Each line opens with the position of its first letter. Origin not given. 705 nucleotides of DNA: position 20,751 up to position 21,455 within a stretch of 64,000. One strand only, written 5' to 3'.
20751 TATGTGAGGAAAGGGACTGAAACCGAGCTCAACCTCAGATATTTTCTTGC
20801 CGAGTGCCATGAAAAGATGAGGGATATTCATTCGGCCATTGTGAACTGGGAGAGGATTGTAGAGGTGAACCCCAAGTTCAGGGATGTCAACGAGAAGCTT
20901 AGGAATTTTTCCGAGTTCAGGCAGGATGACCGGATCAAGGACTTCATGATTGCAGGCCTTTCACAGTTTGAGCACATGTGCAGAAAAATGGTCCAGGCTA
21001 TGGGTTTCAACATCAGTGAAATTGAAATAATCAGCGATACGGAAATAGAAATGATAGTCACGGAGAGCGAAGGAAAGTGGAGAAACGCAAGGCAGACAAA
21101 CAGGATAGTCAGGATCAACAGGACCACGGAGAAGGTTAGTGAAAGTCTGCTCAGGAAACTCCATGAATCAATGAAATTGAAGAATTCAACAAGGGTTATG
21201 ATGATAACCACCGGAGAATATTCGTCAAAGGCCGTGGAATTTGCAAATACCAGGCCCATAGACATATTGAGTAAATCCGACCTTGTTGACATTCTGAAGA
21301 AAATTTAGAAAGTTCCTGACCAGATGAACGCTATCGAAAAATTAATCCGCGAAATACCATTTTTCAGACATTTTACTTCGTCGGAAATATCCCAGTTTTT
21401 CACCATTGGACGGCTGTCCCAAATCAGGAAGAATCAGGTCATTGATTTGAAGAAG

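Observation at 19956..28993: Tight 7-gene operon combining nuclease-fold, nucleotide-sensing, lipase-like, P-loop, STAS and ParB-like modules, with no function I can assign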

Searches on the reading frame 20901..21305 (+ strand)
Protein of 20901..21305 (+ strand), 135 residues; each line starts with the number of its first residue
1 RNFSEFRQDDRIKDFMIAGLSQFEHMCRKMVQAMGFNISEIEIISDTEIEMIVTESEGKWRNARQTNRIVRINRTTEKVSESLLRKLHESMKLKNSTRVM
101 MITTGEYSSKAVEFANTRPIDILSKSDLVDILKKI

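Call 39: search_solved_structures(query=window:20901-21305:+, max_evalue=1, show_alignments=2)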
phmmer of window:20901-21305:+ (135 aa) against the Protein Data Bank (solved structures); distinct sequences matched with E-value up to 1: 1.
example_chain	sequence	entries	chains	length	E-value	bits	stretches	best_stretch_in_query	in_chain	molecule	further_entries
2n2u_A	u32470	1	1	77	0.45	14.1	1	40-87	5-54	OR358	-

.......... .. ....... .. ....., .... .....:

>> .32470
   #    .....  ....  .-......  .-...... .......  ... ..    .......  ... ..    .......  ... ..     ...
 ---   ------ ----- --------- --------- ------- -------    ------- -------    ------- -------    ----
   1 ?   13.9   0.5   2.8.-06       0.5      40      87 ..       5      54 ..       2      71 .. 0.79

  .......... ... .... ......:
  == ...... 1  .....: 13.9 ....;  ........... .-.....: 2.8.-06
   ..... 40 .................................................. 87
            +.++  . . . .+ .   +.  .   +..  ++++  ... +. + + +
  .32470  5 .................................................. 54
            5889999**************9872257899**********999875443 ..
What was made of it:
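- Tried and rejected: A single-sequence PDB search of the g1 C-terminal domain found nothing (call 39).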

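Call 75: search_solved_structures(query=A5, max_evalue=1, show_alignments=2)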
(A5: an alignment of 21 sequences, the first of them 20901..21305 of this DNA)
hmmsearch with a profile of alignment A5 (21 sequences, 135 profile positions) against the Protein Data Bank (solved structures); distinct sequences matched with E-value up to 1: 2.
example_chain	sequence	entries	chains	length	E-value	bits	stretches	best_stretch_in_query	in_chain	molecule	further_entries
3rmh_A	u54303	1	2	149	0.041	17.2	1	7-54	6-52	Yeast Cdc13 OB4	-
9hny_F5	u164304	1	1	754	0.49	13.7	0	62-108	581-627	Kinteoplast poly(A) polymerase complex 1 subunit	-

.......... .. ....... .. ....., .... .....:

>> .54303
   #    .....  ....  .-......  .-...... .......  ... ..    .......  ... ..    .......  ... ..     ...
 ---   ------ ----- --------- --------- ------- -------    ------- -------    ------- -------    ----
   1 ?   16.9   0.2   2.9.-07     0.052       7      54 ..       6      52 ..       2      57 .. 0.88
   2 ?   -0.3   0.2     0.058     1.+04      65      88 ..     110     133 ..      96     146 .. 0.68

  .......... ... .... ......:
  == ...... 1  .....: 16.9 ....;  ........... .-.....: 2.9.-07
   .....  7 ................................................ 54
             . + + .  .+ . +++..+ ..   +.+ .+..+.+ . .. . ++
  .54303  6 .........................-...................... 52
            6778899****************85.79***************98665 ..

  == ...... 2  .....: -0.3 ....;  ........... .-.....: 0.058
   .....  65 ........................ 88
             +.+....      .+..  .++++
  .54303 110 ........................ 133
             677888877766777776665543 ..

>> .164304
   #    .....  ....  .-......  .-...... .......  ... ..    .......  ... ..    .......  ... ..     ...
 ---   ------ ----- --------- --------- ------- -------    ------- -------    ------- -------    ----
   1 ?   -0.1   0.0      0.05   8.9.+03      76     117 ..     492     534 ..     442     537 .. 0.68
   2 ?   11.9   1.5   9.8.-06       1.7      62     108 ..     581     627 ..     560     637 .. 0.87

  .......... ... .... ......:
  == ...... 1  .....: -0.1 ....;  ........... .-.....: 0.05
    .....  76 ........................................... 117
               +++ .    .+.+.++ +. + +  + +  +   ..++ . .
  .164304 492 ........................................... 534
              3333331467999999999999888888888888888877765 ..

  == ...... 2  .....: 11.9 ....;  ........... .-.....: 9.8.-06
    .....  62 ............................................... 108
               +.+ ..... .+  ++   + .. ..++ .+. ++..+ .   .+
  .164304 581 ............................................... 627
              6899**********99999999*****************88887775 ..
